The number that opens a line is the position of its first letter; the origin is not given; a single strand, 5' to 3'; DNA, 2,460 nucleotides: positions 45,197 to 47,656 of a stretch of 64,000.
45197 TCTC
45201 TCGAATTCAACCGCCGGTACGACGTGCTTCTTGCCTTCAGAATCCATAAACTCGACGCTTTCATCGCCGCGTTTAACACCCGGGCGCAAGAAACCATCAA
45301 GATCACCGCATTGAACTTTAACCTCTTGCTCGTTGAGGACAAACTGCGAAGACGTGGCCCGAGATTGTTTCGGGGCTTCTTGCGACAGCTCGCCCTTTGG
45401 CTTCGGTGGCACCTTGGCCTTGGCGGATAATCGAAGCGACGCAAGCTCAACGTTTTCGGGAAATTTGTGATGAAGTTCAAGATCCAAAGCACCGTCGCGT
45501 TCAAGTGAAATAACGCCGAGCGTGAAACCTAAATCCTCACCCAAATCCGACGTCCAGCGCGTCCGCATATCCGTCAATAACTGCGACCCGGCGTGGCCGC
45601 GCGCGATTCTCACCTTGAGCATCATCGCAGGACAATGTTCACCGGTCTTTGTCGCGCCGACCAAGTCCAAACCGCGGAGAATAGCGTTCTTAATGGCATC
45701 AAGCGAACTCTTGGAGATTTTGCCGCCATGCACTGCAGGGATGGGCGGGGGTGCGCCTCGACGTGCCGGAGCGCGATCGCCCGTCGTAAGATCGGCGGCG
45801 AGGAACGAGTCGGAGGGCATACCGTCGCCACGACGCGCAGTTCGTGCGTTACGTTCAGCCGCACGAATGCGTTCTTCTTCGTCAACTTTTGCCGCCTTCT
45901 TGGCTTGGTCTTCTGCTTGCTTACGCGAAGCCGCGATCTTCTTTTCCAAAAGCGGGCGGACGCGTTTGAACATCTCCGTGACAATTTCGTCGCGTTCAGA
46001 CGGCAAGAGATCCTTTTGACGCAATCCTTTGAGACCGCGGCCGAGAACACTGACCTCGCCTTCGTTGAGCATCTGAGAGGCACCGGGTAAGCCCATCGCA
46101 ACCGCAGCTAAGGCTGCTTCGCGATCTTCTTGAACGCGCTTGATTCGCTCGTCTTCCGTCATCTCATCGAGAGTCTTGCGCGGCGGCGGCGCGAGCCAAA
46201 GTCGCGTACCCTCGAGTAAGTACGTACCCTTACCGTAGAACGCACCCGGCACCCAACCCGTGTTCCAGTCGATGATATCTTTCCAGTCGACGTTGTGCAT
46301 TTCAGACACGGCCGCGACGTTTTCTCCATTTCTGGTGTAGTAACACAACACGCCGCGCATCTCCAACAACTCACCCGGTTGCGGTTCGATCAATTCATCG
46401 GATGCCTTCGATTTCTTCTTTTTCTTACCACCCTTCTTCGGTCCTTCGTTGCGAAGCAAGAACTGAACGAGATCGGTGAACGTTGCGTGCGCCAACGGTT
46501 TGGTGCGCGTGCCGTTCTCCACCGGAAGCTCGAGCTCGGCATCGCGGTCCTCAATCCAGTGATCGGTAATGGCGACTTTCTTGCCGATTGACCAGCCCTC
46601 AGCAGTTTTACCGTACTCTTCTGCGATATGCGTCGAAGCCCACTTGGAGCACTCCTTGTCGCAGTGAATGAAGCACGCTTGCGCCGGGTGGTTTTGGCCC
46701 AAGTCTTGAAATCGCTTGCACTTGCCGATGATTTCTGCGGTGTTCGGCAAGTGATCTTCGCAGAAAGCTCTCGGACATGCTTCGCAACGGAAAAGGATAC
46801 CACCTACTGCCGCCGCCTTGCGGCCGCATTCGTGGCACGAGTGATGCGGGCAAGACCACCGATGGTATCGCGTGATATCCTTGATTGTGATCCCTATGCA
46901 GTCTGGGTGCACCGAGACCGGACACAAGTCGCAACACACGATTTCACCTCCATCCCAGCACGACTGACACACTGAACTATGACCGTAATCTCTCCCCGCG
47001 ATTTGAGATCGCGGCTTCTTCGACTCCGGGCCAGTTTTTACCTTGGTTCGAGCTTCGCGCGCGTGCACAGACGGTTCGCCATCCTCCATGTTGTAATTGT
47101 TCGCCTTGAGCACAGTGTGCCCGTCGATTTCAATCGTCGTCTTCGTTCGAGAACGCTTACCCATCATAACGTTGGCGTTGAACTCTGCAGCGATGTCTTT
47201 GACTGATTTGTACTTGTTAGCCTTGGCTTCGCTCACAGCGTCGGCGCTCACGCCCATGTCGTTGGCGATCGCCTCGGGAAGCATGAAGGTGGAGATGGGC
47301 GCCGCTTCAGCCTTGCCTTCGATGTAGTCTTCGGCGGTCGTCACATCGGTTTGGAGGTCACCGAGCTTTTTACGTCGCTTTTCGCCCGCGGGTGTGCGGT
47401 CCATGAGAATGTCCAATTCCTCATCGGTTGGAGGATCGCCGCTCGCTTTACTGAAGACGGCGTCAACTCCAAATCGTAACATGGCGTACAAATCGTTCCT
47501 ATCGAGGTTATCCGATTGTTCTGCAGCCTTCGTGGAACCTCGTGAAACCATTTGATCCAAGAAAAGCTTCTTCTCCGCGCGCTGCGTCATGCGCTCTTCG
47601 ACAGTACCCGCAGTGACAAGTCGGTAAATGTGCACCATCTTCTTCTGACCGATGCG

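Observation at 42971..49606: Giant intronless SNF2 remodeler combining a PHD-type finger, three Tudor/Agenet-like repeats and a C-terminal zf-CW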

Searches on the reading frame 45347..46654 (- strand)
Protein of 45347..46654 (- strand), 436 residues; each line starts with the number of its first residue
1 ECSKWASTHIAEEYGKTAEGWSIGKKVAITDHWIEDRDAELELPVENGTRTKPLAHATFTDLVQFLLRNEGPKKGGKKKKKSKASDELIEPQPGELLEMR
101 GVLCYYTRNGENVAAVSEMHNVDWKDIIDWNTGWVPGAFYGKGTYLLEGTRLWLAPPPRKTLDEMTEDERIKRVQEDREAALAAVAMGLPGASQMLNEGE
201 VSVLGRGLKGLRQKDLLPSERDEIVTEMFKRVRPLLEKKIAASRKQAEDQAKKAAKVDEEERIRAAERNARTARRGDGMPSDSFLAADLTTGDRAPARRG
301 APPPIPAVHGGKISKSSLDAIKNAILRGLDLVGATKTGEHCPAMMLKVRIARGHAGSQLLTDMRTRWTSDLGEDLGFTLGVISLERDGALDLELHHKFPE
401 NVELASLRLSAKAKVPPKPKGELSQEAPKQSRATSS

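Call 46: search_solved_structures(query=A6, max_evalue=10)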
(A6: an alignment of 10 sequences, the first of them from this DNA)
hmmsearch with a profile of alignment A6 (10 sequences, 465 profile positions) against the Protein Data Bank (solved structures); distinct sequences matched with E-value up to 10: 3.
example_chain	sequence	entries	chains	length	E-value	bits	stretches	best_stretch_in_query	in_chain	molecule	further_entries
1e0g_A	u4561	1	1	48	0.0049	19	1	121-152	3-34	Membrane-bound lytic murein transglycosylase D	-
5uif_A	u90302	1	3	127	0.46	12.5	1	282-358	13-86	Ps01740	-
2mkx_A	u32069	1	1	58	1.4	10.9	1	119-150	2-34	Autolysin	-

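Call 66: search_protein_families(library=pfam, alignment_id=A6, max_evalue=0.1)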
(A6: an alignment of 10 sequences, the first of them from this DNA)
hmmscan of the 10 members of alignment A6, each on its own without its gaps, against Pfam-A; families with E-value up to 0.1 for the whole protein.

A. member 1, seq(436 aa): 0 families

B. families by the number of members that match (of 10 scanned): 2 families
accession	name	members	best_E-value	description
PF18829.7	Importin_rep_6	2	0.013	Importin repeat 6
PF01476.26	LysM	1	0.022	LysM domain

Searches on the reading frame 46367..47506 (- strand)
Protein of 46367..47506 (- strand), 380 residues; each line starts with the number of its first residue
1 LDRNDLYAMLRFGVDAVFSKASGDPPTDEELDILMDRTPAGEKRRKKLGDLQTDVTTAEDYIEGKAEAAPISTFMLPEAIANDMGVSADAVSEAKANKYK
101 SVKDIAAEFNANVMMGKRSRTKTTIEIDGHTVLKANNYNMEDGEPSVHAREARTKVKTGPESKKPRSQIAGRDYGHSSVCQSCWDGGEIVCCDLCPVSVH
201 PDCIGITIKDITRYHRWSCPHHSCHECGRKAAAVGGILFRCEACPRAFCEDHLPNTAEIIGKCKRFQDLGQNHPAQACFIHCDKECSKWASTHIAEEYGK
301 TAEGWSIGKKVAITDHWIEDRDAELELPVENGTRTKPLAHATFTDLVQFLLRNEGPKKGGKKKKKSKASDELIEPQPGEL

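Call 10: search_protein_families(library=pfam, proteins=[window:46367-47506:-], max_evalue=10)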
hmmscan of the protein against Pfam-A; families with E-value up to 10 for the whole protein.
window:46367-47506:- (380 aa): 4 families
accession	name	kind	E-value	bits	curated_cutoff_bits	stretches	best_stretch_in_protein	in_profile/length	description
PF00628.35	PHD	-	2.1e-06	28.1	24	1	179-221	3-46/47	PHD-finger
PF17982.7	C5HCH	-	0.0031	18.1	26.3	1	222-252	2-26/50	NSD Cys-His rich domain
PF15446.12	zf-PHD-like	-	0.011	15.7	27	2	236-260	120-144/170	PHD/FYVE-zinc-finger like domain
PF23004.2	PHDvar_NSD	-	2.9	8.4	27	1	179-223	3-46/47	Histone-lysine N-methyltransferase NSD-like, variant PHD zinc finger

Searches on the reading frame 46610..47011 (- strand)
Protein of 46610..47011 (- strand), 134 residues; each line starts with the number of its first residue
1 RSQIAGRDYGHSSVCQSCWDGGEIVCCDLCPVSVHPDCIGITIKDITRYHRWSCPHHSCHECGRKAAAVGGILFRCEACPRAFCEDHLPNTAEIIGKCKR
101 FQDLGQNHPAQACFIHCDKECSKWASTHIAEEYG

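Call 76: search_solved_structures(query=window:46610-47011:-, max_evalue=1, show_alignments=4)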
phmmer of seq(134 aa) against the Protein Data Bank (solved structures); distinct sequences matched with E-value up to 1: 65 (the best 60 are shown).
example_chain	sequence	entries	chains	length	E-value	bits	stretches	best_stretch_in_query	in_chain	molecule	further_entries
6ryr_W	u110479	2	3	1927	5.1e-13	52.3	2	7-62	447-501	Chromodomain-helicase-DNA-binding protein 4,Chromodomain-helicase-DNA-binding protein 4,Ch | Chromodomain-helicase-DNA-binding protein 4,CHD4,Chromodomain-helic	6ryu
7crp_I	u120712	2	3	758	2.7e-11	46.7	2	11-89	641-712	Histone-lysine N-methyltransferase NSD3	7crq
7crr_I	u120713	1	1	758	2.7e-11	46.7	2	11-89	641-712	Histone-lysine N-methyltransferase NSD3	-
4gnd_A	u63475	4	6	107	4.9e-11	45.9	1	11-89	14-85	Histone-lysine N-methyltransferase NSD3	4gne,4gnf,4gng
2naa_A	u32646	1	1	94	2.5e-10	43.6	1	13-89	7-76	Histone-lysine N-methyltransferase, H3 lysine-36 and H4 lysine-20 specific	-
7cro_I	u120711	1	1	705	1.7e-09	40.9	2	13-92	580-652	Histone-lysine N-methyltransferase NSD2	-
8bpb_C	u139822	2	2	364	1.2e-08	38.2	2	5-59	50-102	PHD finger protein 12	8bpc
29hg_B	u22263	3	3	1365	1.7e-08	37.6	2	13-92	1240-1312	Histone-lysine N-methyltransferase NSD2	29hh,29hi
9gbf_A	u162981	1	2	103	4.6e-08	36.2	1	13-92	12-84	Histone-lysine N-methyltransferase NSD2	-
1mm2_A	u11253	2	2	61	5.3e-08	36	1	8-60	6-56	Mi2-beta | Chromodomain-helicase-DNA-binding protein 4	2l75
1mm3_A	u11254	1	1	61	1.4e-07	34.7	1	8-60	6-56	Mi2-beta(Chromodomain helicase-DNA-binding protein 4) and transcription factor WSTF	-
2l5u_A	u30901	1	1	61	1.5e-07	34.5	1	8-57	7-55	Chromodomain-helicase-DNA-binding protein 4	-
6guu_A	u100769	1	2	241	1.8e-07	34.3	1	10-63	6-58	Chromodomain-helicase-DNA-binding protein 5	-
6q3m_A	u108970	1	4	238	2.6e-07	33.8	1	8-62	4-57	Chromodomain-helicase-DNA-binding protein 4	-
8bpa_C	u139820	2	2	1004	3.5e-07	33.3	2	5-59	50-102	PHD finger protein 12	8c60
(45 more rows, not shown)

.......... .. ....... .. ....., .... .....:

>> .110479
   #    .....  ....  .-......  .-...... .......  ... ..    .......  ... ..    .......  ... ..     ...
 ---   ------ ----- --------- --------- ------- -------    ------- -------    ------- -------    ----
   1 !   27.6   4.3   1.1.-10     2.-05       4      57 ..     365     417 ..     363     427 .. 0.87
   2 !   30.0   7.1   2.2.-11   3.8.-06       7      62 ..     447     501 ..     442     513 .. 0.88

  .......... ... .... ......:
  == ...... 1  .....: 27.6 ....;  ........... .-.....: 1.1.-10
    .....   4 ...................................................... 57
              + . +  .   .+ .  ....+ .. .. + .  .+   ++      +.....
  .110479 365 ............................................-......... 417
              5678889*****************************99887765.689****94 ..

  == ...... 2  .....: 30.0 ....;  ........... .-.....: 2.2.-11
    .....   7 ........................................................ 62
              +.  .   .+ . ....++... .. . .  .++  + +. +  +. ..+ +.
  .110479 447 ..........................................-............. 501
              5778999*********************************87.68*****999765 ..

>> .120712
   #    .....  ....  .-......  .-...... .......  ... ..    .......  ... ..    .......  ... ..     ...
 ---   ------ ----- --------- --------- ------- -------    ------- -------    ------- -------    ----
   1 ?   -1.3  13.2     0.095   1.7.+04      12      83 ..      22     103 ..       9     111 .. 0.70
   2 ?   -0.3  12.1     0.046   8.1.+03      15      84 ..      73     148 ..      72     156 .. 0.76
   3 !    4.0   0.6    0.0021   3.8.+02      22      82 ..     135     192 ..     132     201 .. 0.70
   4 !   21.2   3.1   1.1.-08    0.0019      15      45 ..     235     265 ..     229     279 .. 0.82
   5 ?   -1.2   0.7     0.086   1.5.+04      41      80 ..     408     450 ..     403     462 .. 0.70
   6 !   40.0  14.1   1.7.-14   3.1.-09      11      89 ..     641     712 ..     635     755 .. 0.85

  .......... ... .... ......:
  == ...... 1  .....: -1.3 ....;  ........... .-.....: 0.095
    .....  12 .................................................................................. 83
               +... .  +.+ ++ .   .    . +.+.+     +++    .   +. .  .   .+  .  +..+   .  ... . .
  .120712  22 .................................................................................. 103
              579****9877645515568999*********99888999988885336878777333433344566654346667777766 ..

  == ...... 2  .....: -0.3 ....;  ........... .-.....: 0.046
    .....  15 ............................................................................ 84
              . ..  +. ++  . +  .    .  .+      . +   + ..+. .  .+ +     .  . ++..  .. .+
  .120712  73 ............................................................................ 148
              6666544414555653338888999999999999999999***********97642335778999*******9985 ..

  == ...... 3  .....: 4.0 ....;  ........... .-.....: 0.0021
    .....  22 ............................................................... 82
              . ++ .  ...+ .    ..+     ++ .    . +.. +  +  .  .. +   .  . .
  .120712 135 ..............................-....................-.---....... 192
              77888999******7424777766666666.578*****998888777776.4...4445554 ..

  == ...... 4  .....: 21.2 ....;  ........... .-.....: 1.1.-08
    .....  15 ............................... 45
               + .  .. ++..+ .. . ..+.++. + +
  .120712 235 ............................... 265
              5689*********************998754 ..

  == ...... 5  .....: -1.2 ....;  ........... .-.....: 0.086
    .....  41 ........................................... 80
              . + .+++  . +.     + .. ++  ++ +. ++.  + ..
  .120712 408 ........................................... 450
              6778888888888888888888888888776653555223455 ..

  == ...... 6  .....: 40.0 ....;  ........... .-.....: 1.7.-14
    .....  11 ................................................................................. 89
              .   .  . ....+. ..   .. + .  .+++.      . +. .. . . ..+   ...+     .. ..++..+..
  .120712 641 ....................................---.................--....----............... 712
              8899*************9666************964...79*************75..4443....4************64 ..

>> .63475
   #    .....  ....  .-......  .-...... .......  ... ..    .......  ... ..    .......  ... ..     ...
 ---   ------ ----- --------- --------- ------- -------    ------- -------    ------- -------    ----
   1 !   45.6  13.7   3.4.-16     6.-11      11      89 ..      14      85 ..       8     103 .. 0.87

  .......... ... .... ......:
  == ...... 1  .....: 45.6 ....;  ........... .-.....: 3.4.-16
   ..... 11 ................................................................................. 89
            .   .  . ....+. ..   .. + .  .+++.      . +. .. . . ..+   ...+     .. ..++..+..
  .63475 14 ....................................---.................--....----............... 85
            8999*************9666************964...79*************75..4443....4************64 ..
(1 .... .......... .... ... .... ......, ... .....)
